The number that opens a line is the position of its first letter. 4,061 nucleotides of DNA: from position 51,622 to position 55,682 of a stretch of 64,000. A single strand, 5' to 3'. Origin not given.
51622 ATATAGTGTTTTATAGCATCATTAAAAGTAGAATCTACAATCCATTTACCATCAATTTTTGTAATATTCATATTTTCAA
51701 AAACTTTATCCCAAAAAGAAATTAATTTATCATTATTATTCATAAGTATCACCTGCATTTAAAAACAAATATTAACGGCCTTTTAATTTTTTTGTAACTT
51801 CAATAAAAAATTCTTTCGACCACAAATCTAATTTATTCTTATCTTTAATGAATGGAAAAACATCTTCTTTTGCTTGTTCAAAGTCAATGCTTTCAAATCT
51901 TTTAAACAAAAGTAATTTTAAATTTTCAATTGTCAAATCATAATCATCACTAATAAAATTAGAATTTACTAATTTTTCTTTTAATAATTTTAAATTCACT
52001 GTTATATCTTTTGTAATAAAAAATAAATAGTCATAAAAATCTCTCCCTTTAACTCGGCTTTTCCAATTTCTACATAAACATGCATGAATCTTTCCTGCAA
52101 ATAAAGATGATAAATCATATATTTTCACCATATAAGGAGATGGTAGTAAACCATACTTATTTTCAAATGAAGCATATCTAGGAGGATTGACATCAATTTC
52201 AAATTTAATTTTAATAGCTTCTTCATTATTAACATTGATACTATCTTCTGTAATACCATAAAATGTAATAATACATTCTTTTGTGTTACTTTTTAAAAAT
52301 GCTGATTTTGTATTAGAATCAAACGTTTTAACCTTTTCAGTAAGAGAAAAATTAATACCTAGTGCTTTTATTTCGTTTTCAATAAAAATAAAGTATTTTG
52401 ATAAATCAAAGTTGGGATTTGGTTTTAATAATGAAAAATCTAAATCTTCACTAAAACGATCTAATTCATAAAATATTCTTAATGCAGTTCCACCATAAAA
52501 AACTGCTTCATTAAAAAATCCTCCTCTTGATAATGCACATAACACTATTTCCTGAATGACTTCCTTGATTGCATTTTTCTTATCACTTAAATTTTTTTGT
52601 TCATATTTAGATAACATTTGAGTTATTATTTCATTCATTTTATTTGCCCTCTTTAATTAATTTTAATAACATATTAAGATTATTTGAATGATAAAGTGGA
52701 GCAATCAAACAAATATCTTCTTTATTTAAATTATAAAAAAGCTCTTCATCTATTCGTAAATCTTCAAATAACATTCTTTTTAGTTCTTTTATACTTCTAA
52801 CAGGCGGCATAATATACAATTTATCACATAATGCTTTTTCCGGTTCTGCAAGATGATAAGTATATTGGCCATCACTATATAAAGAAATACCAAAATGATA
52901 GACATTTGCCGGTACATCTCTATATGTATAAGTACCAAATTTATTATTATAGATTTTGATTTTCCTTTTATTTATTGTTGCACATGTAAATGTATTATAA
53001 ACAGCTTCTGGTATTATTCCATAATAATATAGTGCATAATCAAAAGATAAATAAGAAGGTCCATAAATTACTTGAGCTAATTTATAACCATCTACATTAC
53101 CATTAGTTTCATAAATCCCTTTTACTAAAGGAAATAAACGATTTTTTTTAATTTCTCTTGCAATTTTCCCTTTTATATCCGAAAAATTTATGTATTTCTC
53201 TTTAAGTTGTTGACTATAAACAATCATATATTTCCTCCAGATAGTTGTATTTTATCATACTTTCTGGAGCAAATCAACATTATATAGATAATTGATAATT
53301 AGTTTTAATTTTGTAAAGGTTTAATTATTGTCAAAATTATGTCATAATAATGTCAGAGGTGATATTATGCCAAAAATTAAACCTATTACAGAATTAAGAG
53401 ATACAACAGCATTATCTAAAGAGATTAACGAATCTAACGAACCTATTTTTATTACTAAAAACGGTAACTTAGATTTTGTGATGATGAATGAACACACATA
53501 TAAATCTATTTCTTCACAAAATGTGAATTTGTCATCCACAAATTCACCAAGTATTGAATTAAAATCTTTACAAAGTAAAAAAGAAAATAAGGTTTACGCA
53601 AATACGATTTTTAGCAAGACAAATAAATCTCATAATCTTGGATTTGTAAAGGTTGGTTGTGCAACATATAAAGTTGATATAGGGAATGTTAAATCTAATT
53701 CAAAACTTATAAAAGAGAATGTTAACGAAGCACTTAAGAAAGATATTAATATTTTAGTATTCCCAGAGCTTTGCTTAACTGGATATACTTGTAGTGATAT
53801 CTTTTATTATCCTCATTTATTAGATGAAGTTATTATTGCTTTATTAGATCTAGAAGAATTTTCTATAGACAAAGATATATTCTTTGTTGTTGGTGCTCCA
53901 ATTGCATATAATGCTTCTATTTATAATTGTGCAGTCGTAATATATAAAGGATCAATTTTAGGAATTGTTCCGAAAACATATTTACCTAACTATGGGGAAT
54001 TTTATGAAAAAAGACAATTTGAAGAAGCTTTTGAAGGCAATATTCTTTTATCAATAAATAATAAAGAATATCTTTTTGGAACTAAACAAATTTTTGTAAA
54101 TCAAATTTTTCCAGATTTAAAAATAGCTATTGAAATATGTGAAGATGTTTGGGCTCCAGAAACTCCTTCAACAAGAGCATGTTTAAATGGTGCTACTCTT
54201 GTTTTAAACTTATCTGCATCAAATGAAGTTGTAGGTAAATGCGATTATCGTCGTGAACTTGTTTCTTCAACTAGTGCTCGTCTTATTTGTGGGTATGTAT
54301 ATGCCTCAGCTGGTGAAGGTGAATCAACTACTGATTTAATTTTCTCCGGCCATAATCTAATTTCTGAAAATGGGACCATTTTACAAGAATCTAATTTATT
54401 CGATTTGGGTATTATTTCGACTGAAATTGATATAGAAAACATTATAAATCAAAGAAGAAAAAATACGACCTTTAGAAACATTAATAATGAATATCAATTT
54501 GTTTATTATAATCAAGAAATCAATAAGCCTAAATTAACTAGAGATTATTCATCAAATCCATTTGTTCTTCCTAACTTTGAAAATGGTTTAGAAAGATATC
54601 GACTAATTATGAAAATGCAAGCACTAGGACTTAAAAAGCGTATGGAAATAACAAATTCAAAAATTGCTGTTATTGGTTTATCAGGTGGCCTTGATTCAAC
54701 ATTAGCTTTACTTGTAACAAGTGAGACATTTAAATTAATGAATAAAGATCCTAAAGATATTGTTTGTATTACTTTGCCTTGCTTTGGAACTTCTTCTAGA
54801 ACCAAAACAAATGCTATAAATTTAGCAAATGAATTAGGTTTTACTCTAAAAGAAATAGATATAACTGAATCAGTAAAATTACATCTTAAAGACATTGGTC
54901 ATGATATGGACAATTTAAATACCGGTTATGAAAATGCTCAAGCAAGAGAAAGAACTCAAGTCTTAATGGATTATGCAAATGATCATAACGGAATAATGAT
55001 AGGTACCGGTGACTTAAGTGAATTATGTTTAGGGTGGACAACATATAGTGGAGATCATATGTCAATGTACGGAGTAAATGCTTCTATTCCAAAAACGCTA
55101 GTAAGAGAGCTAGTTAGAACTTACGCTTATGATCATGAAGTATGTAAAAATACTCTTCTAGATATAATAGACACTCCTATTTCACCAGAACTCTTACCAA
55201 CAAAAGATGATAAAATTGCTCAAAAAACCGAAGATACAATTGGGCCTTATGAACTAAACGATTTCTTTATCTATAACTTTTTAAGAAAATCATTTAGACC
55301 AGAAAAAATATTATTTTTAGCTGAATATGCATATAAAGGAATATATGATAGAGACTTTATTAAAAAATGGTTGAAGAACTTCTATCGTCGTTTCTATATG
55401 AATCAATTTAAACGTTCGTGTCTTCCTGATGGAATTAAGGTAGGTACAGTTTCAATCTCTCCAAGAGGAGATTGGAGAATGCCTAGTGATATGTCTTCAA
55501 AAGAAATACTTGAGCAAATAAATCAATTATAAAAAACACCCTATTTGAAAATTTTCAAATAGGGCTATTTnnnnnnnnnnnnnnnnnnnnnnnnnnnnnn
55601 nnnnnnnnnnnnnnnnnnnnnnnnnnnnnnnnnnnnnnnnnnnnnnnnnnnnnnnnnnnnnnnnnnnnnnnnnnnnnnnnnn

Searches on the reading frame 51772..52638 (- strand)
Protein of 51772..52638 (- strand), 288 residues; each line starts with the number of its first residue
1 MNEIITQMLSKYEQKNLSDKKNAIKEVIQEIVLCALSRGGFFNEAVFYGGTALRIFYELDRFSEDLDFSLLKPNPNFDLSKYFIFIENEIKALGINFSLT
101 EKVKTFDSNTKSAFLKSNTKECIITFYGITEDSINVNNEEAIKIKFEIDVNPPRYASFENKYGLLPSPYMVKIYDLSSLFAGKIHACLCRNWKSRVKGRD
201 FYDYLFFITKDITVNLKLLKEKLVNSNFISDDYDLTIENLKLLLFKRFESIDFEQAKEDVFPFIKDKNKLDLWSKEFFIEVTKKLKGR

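Call 98: search_protein_families(library=pfam, proteins=[window:51772-52638:-], max_evalue=0.0001)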
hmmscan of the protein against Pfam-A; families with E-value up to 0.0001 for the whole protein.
window:51772-52638:- (288 aa): 1 family
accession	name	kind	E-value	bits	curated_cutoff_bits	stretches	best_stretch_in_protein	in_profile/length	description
PF08843.17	AbiEii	-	8.3e-30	104.9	22.5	1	32-266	2-229/238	Nucleotidyl transferase AbiEii toxin, Type IV TA system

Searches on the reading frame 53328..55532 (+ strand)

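Call 98: search_protein_families(library=pfam, proteins=[window:53328-55532:+], max_evalue=0.0001)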
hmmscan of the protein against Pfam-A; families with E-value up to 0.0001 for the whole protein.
window:53328-55532:+ (734 aa): 3 families
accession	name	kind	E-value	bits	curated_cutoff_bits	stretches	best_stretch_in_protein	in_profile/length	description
PF02540.23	NAD_synthase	-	2.7e-27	95.9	21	1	432-609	6-168/242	NAD synthase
PF00795.27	CN_hydrolase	-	5.8e-17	62.3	23.2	1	120-376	13-255/256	Carbon-nitrogen hydrolase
PF02604.26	PhdYeFM_antitox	-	7.5e-05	22.9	29.8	0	16-70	2-57/74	Antitoxin Phd_YefM, type II toxin-antitoxin system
